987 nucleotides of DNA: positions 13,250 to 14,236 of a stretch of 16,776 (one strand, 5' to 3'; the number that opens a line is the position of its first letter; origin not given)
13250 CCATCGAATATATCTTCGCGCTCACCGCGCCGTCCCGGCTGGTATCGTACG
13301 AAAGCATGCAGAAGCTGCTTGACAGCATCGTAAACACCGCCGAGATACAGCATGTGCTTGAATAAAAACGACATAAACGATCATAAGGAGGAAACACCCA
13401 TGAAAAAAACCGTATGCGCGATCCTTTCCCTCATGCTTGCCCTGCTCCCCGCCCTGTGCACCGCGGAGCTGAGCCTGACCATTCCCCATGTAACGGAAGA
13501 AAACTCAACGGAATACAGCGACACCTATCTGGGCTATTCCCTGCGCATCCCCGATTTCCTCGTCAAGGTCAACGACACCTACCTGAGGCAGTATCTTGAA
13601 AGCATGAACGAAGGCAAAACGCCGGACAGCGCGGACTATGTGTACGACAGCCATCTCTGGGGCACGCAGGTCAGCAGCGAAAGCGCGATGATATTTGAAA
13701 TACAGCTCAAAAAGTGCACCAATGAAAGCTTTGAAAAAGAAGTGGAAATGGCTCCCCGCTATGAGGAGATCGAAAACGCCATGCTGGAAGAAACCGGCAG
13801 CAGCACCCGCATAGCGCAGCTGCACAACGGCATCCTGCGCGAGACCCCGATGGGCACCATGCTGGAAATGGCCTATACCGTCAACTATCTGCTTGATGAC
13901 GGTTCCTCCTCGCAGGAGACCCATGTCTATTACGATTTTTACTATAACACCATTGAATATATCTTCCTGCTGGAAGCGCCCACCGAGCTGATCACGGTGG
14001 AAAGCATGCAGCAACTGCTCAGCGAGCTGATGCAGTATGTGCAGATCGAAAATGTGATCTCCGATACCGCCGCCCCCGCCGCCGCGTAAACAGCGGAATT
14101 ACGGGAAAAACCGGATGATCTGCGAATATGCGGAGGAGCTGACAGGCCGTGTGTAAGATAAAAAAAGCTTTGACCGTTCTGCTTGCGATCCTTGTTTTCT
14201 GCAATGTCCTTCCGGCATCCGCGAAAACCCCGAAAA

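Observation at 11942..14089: Tandem array of three diverged paralogues of an unrecognised secreted protein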

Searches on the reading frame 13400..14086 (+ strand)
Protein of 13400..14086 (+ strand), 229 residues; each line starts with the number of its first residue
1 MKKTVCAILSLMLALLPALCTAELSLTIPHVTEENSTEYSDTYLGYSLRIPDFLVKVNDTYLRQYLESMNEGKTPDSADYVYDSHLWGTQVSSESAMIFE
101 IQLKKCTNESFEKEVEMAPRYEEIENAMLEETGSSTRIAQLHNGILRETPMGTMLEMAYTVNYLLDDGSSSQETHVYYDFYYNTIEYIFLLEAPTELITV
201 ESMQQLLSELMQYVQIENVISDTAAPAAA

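Call 5: search_protein_families(library=pfam, proteins=[window:13400-14086:+], max_evalue=1)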
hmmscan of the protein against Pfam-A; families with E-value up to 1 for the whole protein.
window:13400-14086:+ (229 aa): 0 families

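Call 7: search_protein_families(library=ncbifam, proteins=[window:13400-14086:+], max_evalue=1)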
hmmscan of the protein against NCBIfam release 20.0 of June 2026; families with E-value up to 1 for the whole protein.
window:13400-14086:+ (229 aa): 1 family
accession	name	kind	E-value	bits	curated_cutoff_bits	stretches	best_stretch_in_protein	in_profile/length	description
NF040567.1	SCO2524_fam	equivalog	0.0057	15.1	300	1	11-69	43-100/612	SCO2524 family protein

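Call 8: find_homologous_proteins(query=window:13400-14086:+, max_evalue=0.001)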
Query window:13400-14086:+ (229 aa): 2 proteins with E <= 0.001 among 147 candidates.
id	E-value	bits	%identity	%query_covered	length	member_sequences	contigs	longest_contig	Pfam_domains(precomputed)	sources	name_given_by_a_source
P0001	2.2e-143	493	100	100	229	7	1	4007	-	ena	-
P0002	3.1e-120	417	84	100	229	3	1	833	-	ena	-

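Call 11: find_homologous_proteins(query=A2, max_evalue=0.01)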
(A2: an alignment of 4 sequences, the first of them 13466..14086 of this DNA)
Query A2 (4 sequences) (207 aa, profile of the alignment): 8 proteins with E <= 0.01 among 3986 candidates.
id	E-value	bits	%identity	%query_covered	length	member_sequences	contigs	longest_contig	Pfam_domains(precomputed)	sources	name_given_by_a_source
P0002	4.1e-108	377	85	100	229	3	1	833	-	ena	-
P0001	1.7e-105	369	100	100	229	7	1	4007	-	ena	-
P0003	2.0e-102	359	47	95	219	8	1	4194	-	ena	-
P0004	1.1e-101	356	47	95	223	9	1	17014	-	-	-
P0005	3.9e-65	237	48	95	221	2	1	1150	-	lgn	-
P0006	7.3e-59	217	44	95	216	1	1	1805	-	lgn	-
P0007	3.4e-57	211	46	97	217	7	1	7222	-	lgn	-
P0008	2.3e-51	192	44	94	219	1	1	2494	-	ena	-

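Call 18: find_encoding_contigs(protein=P0007, flank=10000, max_places=6)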
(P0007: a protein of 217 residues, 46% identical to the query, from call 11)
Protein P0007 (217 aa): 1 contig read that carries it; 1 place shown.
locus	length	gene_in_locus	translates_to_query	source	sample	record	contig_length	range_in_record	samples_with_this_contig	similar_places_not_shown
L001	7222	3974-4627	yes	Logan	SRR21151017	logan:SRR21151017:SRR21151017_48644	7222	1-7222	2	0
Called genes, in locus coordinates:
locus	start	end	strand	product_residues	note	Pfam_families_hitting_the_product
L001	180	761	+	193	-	PF06347:SH3_4 (faint), PF08239:SH3_3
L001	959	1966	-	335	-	PF01300:Sua5_yciO_yrdC, PF03481:Sua5_C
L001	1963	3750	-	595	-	PF00128:Alpha-amylase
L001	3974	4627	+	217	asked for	-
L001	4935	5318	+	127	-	-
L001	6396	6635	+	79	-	-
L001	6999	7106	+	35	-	PF13306:LRR_5 (weak)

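Call 19: find_encoding_contigs(protein=P0004, flank=10000, max_places=6)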
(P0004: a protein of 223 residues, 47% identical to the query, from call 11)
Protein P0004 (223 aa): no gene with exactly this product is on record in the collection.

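Call 21: find_encoding_contigs(protein=P0006, flank=10000)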
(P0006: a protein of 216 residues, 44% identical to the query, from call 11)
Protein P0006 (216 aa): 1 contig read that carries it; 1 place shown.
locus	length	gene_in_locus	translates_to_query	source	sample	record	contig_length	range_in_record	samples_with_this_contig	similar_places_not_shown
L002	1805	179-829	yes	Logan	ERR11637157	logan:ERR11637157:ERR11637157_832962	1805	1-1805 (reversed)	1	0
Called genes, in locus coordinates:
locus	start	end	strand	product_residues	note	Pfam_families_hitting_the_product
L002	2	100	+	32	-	?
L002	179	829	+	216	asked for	-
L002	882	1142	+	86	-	-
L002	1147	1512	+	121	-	-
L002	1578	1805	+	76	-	?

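Call 22: find_encoding_contigs(protein=P0008, flank=10000)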
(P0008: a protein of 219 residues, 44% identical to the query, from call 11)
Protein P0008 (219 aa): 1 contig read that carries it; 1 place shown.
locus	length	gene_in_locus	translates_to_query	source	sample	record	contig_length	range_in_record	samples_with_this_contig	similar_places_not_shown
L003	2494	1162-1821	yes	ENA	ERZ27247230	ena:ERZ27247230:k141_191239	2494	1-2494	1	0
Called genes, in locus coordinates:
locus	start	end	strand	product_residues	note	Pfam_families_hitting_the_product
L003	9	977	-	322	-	PF20434:BD-FAE (faint), PF07859:Abhydrolase_3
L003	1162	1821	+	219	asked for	-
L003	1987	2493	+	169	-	?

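Call 23: find_encoding_contigs(protein=P0005, flank=10000)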
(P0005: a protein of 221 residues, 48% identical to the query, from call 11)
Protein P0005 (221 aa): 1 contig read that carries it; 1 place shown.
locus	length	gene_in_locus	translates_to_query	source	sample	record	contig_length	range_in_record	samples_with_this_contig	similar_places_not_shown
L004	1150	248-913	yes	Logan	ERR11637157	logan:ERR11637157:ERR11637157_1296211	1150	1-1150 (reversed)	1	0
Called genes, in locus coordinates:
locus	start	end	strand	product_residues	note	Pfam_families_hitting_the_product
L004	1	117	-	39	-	?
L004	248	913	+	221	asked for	-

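Call 28: find_related_loci(query=A4, collection=genome_contigs, flank=10000)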
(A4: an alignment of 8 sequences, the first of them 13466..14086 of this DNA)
Query A4 (207 aa) in genome_contigs; peptide patterns used: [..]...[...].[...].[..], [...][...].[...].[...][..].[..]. (x = any residue, [..] = any of these).
39 stretches matched a pattern; 7 encode a relative of the query (tblastn E <= 1e-3); 7 distinct loci.
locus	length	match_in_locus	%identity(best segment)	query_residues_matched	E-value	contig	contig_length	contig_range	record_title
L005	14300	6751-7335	48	4-199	2e-59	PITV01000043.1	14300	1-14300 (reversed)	MAG: Clostridiales bacterium isolate ZC3RG03 NODE_43_length_14300_cov_3.90771, whole genome shotgun sequence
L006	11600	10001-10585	46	1-200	4e-50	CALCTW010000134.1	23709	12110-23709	MAG TPA_asm: uncultured Clostridia bacterium isolate SRR6425796_bin.116_CONCOCT_v1.1_MAG genome assembly, contig: ERZ176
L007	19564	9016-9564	38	17-207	3e-33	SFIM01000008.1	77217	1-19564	MAG: Clostridiales bacterium isolate W1P21.023 Contig62, whole genome shotgun sequence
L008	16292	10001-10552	38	17-207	2e-31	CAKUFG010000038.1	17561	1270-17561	MAG: uncultured Clostridia bacterium isolate REFINED_METABAT215_TOP10_CONTIGS_1500_ASSEMBLY_K77_MERGED__Hadza_PheChl_Fib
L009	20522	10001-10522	40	15-194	2e-23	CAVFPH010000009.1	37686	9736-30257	bacterium isolate H07627-L1_cleanbin_000009 genome assembly, contig: Spades_H07627-L1_contig_592, whole genome shotgun s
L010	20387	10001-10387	44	59-194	7e-22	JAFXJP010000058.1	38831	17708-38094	MAG: Clostridia bacterium isolate RGIG6474 Sheep_Rectum.Co__c3391254, whole genome shotgun sequence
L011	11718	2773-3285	35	15-194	4e-17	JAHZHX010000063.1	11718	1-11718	MAG: Clostridiales bacterium isolate HRGM_Genome_3369 HRGM_Genome_3369_63, whole genome shotgun sequence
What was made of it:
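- On PsbP/CyanoP proper (photosystem II extrinsic subunit): All genomes carrying the family are from uncultured bacteria, six of seven labelled Clostridia or Clostridiales (call 28).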

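Call 30: predict_structure(alignment_id=A4)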
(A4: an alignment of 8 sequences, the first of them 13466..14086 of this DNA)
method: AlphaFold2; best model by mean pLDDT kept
length: 207 residues; sequences in the alignment: 8
mean_pLDDT: 88.7   pTM: 0.84
mean pLDDT of the five models: 88.7, 88.2, 87.7, 87.6, 87.5
residues with pLDDT >= 90: 145; 70-90: 47; 50-70: 6; < 50: 9
segments of 3 or more residues with pLDDT < 50: 199-207
pLDDT, mean of each block of 10 residues (from residue 1): 79 91 89 93 91 87 93 93 90 95 94 94 91 96 90 95 92 94 94 69 37
secondary structure, 60 per line:
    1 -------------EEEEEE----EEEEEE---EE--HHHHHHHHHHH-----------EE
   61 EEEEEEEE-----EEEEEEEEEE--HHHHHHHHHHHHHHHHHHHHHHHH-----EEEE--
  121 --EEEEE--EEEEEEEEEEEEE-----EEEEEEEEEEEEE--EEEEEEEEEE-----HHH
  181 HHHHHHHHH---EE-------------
elements in order: E14-19 E24-29 H37-47 E59-68 E74-83 H86-109 E115-118 E123-127 E130-142 E148-160 E163-172 H178-189
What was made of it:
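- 13400..14089 (+): Gene C: 229-aa precursor. Signal peptide residues 1-22 (cut CTA|EL), mature 207 aa, pI 4.1, with a low-confidence C-terminal tail (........). AlphaFold2 model of the mature part: pLDDT 88.7, pTM 0.84 (call 30).
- On PsbP/Mog1p/DcrB-like fold class (structural superfamily): AlphaFold2 model with pLDDT 88.7, pTM 0.84 and secondary-structure order b-b-a-b-b-a-b-b-b-b-b-a (call 30).
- Fold: the AlphaFold2 model has pLDDT 88.7 and pTM 0.84 (call 30).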

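Call 32: search_protein_representatives(alignment_id=A4)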
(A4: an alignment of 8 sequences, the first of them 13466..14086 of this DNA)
Query: 8 sequences, 199 profile positions. Proteins with E-value up to 0.001 (for the whole library): 43; up to 1e-10: 32; up to 1e-30: 12. The best 43 are listed.
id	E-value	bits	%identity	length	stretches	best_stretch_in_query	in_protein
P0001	1.4e-93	328.2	-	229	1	2-199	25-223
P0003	1.1e-89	315.4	-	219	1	2-197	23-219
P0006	7.2e-89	312.8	-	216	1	3-198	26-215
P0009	1.5e-79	282.4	-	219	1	4-198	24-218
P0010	3.0e-44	167.2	-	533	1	4-197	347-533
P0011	9.6e-44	165.5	-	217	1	12-196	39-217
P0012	1.4e-42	161.6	-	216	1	14-195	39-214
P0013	8.4e-38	146.1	-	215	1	14-195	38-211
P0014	1.3e-36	142.3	-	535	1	5-197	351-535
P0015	3.0e-33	131.2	-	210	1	14-192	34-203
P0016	3.0e-32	128.0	-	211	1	14-189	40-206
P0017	5.1e-32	127.2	-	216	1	15-192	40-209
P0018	5.0e-30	120.7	-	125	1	2-98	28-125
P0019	3.3e-29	118.0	-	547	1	6-196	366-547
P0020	1.1e-28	116.3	-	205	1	14-193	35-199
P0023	2.8e-24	102.0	-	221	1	12-196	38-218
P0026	3.3e-22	95.2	-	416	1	12-195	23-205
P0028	6.7e-22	94.2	-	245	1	14-195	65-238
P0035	2.1e-17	79.5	-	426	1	12-192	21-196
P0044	8.0e-06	41.7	-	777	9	114-153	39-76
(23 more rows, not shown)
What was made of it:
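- Rarity and novelty of the sequence family: 8 clusters among 5.8 billion proteins (call 11), 43 clusters among 1.84 billion representatives (call 32), and 7 of 185,579 species genomes, all from uncultured bacteria and six labelled Clostridia or Clostridiales (call 28).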

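Call 33: search_protein_families(library=pfam, proteins=[P0010, P0014, P0019, P0026, P0035, P0044, P0028, P0011, P0012, P0013], max_evalue=0.1)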
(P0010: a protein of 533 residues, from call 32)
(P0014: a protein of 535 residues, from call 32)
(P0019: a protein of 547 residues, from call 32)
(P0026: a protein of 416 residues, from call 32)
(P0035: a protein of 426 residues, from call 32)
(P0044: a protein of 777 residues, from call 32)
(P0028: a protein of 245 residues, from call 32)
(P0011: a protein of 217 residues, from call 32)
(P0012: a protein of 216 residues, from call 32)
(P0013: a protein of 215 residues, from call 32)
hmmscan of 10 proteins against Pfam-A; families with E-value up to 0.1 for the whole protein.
P0010 (533 aa): 0 families

P0014 (535 aa): 0 families

P0019 (547 aa): 0 families

P0026 (416 aa): 0 families

P0035 (426 aa): 0 families

P0044 (777 aa): 19 families
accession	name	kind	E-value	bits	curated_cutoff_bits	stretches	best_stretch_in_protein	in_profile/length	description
PF23237.1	HYR_4C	-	8.2e-17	61.6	27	0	308-333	48-73/73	HYR-like domain with 4 cysteines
PF17936.7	Big_6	-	3.2e-15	56.6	27.6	0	50-75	54-79/83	Bacterial Ig domain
PF09137.17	Glucodextran_N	-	5.8e-15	56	24.1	0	218-276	46-106/263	Glucodextranase, domain N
PF17957.7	Big_7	-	8.4e-13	49.2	24.1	0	84-153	1-65/70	Bacterial Ig domain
PF05345.18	He_PIG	-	4.3e-12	46.8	24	0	52-78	69-95/96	Putative Ig domain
PF17963.7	Big_9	-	1.2e-11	45.8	23.6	0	129-158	53-85/89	Bacterial Ig domain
PF15418.12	DUF4625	-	3.5e-10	40.7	27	0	54-75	106-127/131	Domain of unknown function (DUF4625)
PF16403.11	Bact_surface_Ig-like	-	8.5e-09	35.8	27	0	47-73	40-66/71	Bacterial surface protein, Ig-like domain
PF09136.16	Glucodextran_B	-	6.7e-08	32.8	27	0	648-669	56-77/83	Glucodextranase, domain B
PF00630.25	Filamin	-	9.5e-07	30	26.9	0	55-98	22-65/93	Filamin/ABP280 repeat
PF01161.25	PBP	-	1.4e-06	29.2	24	0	394-424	25-55/135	Phosphatidylethanolamine-binding protein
PF22819.2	TcaA_5th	-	1.1e-05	26.2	23.6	0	55-85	78-108/115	TcaA protein NTF2-like domain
PF24656.1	CEPT76_peptidase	-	3e-05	24.6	27.8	0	308-359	31-82/121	CEP76 peptidase-like domain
PF06486.16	DUF1093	-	0.00012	23.1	26.3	0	55-73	31-49/81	Protein of unknown function (DUF1093)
PF24047.1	Tudor_krimper_1st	-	0.0019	19.1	27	0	411-438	32-59/91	Krimper first tudor domain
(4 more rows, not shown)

P0028 (245 aa): 1 family
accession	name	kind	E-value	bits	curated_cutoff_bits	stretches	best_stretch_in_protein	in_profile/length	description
PF12124.13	bCoV_SUD_C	-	0.025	14.8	25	0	78-103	27-52/66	Betacoronavirus SUD-C domain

P0011 (217 aa): 0 families

P0012 (216 aa): 0 families

P0013 (215 aa): 0 families

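Call 34: fold_search(model_id=the predicted structure, library=pdb)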
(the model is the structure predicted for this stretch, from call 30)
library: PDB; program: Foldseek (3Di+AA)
matches with E <= 10: 1200; with E <= 0.001: 22
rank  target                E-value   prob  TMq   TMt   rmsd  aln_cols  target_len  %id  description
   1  2xb3                  8.2e-06  1.00  0.53  0.68   4.8       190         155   13  The Structure of Cyanobacterial PsbP (released 2010-08-25)
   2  7pi0_P                6.1e-05  1.00  0.53  0.58   5.6       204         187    8  Unstacked compact Dunaliella PSII (released 2022-08-17)
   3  2lnj_MODEL_1_A        6.7e-05  1.00  0.53  0.62   6.6       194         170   11  Solution Structure of Cyanobacterial PsbP (CyanoP) from Synechocystis sp. PCC 6803 (released 2012-06-06)
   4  9grx_0                7.5e-05  1.00  0.52  0.65   5.5       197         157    9  NDH-PSI-LHCI supercomplex from S. oleracea (released 2025-02-12)
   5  9gnw_P                7.9e-05  1.00  0.49  0.54   5.5       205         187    9  Universal PSII assembly intermediate (released 2025-09-17)
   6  2vu4                  1.1e-04  1.00  0.48  0.63   5.8       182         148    9  Structure of PsbP protein from Spinacia oleracea at 1.98 A resolution (released 2009-07-21)
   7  6kac_P                2.1e-04  1.00  0.50  0.55   5.9       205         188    6  Cryo-EM structure of the C2S2-type PSII-LHCII supercomplex from Chlamydomonas reihardtii (released 2019-10-23)
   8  9i4t_P                2.2e-04  1.00  0.51  0.60   6.2       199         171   10  Photosystem II from Arabidopsis thaliana (released 2026-03-25)
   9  4rti                  2.6e-04  1.00  0.51  0.58   5.7       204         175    6  The crystal structure of PsbP from Spinacia oleracea (released 2015-03-11)
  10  5xnl_P                2.9e-04  1.00  0.52  0.57   6.0       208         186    7  Structure of stacked C2S2M2-type PSII-LHCII supercomplex from Pisum sativum (released 2017-09-20)
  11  8z9d_P                2.9e-04  1.00  0.50  0.55   5.6       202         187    8  cryo-EM structure of PSII-LHCII megacomplex from spinach (released 2024-11-13)
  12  3hlz_A                3.8e-04  1.00  0.45  0.36   5.4       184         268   11  Crystal structure of BT_1490 (NP_810393.1) from BACTEROIDES THETAIOTAOMICRON VPI-5482 at 1.50 A resolution (released 2009-06-16)
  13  8bd3_F1               3.8e-04  1.00  0.46  0.50   6.4       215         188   10  Cryo-EM structure of the Photosystem II - LHCII supercomplex from Chlorella ohadi (released 2023-08-09)
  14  1v2b_A                4.2e-04  1.00  0.48  0.63   6.0       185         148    9  Crystal Structure of PsbP Protein in the Oxygen-Evolving Complex of Photosystem II from Higher Plants (released 2004-05-18)
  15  3hlz_B                5.0e-04  1.00  0.46  0.37   5.0       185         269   11  Crystal structure of BT_1490 (NP_810393.1) from BACTEROIDES THETAIOTAOMICRON VPI-5482 at 1.50 A resolution (released 2009-06-16)
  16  5zxa                  5.5e-04  1.00  0.43  0.52   6.5       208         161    9  Crystal structure of fibronectin-binding protein Apa mutant from Mycobacterium tuberculosis (released 2019-05-29)
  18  5zx9                  6.5e-04  1.00  0.48  0.57   6.5       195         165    9  Crystal structure of apo form fibronectin-binding protein Apa from Mycobacterium tuberculosis (released 2019-05-29)
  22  6e5d                  1.0e-03  1.00  0.41  0.47   9.7       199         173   12  Crystal structure of LpqN involved in cell envelope biogenesis of Mycobacterium tuberculosis (released 2019-07-24)
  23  3lyd_B                1.6e-03  1.00  0.45  0.55   4.6       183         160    5  Crystal structure of Putative uncharacterized protein from Jonesia denitrificans (released 2010-03-09)
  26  3lyd_A                2.2e-03  1.00  0.47  0.58   4.5       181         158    7  Crystal structure of Putative uncharacterized protein from Jonesia denitrificans (released 2010-03-09)
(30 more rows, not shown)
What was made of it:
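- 13400..14089 (+): Foldseek top match CyanoP 2xb3, E 8e-6 (call 34).
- On PsbP/Mog1p/DcrB-like fold class (structural superfamily): Foldseek probability 1.00 to CyanoP, PsbP, BT_1490, Apa, LpqN, Tsi3, Mog1 and SciW, with TM up to 0.68 (call 34).
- Closest known: CyanoP / PsbP. Same: Best structural matches: Foldseek E 8e-6 to 7e-4, probability 1.00, TM 0.45-0.53 normalised by the query and 0.54-0.68 by the target (call 34).
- Closest known: DcrB / DUF1795. Same: Bacterial proteins of the same fold class that work outside the cytoplasm (LpqN 6e5d E 1e-3; Apa 5zx9/5zxa E 6e-4; MTC28 E 1e-2; call 34).
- Closest known: Tsi3, the immunity protein to the T6SS muramidase Tse3. Same: Same fold class (E 1.7e-3, call 34).
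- BT_1490, Apa and LpqN follow, and 3lyd, Tsi3, Mog1, SciW and MTC28 come just below that threshold (call 34).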

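Call 40: search_protein_families(library=pfam, alignment_id=A5, max_evalue=10)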
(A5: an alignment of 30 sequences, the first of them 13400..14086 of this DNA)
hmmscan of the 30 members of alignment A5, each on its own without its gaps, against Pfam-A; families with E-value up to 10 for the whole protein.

A. member 1, window:13400-14086:+ (229 aa): 0 families

B. families by the number of members that match (of 30 scanned): 20 families
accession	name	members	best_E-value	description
PF01099.22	Uteroglobin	1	0.0083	Uteroglobin family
PF13099.11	DUF3944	1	0.012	Domain of unknown function (DUF3944)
PF23047.1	DUF7038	1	0.015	Domain of unknown function (DUF7038)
PF14026.12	SCO4226-like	1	0.024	Nickel responsive protein SCO4226-like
PF12124.13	bCoV_SUD_C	1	0.025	Betacoronavirus SUD-C domain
PF19467.4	DUF6004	1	0.042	Family of unknown function (DUF6004)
PF25293.1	Beta-prop_EMC1_N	1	0.068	EMC1 N-terminal beta-propeller domain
PF18933.6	PsbP_2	1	0.084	PsbP-like protein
PF25778.1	DUF7948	1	0.087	Domain of unknown function (DUF7948)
PF22454.1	PQQ_syn_pqqF_N_2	1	0.098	PQQ synthase PqqF, N-terminal lobe domain 2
PF00778.23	DIX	1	0.11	DIX domain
PF19508.4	DUF6042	1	0.12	Family of unknown function (DUF6042)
PF13272.11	Holin_2-3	1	0.14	Putative 2/3 transmembrane domain holin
PF04877.17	Harpin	1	0.16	HrpZ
PF20176.3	DUF6541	1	0.17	Family of unknown function (DUF6541)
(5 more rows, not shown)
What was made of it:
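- On Pfam PsbP (PF01789), PsbP_2 (PF18933), DcrB (PF08786): Scanning 30 family members at E<=10 gave a single PsbP_2 hit at E 0.084 (call 40).
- Closest known: PsbP_2. Same: One of 30 members matched, at E 0.084 (call 40).
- Tried and rejected: A Pfam scan of 30 members at E<=10 gave nothing consistent (call 40).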

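Call 41: search_solved_structures(query=A5, max_evalue=10)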
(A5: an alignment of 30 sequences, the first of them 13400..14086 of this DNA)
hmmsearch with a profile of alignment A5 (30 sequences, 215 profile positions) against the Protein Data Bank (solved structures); distinct sequences matched with E-value up to 10: 3.
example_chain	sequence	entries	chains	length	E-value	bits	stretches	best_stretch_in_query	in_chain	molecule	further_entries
6d1n_A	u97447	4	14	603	0.0073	19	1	1-69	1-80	Beta-galactosidase/beta-glucuronidase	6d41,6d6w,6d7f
8h09_A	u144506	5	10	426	0.03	17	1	1-95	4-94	SGNH/GDSL hydrolase family protein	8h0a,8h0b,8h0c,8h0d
3go5_A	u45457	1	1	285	0.14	14.8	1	25-120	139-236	Multidomain protein with S1 RNA-binding domains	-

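Call 42: find_encoding_contigs(protein=P0001, flank=10000)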
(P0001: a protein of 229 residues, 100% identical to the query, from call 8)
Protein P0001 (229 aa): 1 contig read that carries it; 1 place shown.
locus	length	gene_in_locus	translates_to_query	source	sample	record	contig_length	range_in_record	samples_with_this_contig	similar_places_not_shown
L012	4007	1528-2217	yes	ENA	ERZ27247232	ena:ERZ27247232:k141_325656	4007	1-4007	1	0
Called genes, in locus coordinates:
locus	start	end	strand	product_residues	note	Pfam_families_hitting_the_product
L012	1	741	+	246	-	?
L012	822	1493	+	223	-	-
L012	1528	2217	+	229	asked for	-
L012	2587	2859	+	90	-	-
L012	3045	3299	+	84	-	PF01476:LysM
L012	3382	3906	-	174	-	PF07155:ECF-ribofla_trS, PF12822:ECF_trnsprt (weak)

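Call 43: find_encoding_contigs(protein=P0003, flank=10000)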
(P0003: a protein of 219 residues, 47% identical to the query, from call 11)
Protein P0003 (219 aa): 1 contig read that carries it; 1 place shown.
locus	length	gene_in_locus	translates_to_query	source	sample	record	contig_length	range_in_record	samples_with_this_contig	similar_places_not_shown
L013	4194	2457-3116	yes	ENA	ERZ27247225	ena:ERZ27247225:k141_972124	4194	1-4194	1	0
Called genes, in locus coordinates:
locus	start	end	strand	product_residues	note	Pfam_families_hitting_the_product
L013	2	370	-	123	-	?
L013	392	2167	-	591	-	PF00128:Alpha-amylase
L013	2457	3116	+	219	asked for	-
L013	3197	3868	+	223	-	-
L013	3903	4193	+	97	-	?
